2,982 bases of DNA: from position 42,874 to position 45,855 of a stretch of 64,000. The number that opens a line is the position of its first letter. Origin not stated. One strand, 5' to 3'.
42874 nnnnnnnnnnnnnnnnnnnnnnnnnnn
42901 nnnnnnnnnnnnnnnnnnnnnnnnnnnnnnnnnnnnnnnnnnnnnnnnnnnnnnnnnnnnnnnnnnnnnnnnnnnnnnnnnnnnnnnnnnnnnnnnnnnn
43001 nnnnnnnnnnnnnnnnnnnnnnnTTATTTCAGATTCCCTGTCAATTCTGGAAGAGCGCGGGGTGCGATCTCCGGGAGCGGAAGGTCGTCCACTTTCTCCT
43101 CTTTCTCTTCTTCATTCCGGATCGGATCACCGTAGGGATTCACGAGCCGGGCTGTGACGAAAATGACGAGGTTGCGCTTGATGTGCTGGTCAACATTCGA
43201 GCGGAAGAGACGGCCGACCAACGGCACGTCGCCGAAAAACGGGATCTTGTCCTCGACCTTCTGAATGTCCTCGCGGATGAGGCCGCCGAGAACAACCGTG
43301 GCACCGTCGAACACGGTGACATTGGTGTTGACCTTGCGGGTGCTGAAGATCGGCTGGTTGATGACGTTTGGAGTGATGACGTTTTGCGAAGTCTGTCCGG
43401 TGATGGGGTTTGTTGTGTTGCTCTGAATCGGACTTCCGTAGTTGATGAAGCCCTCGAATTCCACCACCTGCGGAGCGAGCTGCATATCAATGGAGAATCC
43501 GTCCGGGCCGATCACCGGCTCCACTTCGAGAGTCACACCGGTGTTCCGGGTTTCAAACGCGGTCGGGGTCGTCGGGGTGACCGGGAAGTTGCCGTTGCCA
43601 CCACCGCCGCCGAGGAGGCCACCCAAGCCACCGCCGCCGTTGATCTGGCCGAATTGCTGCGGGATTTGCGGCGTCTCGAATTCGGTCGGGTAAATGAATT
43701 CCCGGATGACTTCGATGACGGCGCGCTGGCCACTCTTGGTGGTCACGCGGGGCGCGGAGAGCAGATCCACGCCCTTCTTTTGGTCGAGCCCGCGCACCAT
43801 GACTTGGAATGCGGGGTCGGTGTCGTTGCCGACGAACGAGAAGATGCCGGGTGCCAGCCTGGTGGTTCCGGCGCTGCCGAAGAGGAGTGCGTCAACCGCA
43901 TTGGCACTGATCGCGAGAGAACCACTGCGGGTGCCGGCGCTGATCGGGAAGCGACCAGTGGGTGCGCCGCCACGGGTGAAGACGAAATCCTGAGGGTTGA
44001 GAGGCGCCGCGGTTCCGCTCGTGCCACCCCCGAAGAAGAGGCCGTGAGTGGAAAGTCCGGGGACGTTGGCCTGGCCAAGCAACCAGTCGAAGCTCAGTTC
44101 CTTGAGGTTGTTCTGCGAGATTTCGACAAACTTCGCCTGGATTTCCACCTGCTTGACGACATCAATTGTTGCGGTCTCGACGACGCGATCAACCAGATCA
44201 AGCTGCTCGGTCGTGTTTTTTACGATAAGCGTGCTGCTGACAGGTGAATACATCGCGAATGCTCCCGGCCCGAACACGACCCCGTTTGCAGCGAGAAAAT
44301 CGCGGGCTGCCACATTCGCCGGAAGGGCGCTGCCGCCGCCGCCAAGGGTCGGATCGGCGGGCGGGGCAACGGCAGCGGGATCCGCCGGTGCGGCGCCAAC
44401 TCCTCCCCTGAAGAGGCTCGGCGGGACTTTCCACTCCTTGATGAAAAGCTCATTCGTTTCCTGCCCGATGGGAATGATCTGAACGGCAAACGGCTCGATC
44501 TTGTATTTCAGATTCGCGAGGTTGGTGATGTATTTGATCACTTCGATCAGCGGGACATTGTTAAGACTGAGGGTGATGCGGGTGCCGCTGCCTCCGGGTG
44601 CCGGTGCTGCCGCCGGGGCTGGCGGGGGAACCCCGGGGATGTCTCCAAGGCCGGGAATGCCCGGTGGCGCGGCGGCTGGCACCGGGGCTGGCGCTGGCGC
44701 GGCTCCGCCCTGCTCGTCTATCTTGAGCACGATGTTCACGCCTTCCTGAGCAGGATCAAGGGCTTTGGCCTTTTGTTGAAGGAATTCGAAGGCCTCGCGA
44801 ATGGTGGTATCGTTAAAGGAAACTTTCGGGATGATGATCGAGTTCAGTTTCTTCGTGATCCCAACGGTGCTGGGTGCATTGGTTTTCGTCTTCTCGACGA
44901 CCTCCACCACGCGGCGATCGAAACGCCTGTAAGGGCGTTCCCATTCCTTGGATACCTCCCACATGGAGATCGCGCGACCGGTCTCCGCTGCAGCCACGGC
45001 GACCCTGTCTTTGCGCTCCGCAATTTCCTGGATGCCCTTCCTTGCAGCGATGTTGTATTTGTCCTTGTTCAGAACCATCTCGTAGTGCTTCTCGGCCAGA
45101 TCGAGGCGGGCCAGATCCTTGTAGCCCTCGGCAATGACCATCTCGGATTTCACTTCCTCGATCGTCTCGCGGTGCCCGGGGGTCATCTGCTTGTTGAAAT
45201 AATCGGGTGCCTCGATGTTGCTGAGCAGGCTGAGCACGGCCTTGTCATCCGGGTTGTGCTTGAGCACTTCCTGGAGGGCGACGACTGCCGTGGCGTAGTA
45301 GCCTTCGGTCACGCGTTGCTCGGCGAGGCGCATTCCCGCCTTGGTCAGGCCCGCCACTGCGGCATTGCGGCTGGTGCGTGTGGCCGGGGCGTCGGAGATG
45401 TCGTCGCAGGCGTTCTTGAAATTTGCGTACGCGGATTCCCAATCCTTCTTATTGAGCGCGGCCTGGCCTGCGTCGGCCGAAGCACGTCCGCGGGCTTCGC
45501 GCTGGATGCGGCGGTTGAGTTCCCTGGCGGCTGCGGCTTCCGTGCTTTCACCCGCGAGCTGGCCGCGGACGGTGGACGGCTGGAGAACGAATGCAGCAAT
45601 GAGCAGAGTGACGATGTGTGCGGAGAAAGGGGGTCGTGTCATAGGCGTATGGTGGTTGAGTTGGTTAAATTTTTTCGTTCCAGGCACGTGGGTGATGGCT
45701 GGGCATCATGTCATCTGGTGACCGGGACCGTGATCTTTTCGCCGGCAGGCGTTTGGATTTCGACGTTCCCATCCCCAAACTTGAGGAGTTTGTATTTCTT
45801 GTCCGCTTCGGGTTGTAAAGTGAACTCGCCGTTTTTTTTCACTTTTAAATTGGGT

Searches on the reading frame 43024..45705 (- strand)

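Call 30: search_protein_families(library=pfam, proteins=[window:43024-45705:-], max_evalue=0.0001)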
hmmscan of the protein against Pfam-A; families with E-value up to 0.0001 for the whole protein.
window:43024-45705:- (893 aa): 1 family
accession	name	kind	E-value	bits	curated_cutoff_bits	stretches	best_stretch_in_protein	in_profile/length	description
PF00263.26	Secretin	-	6e-30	104.5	27.5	1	713-855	48-168/169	Bacterial type II and III secretion system protein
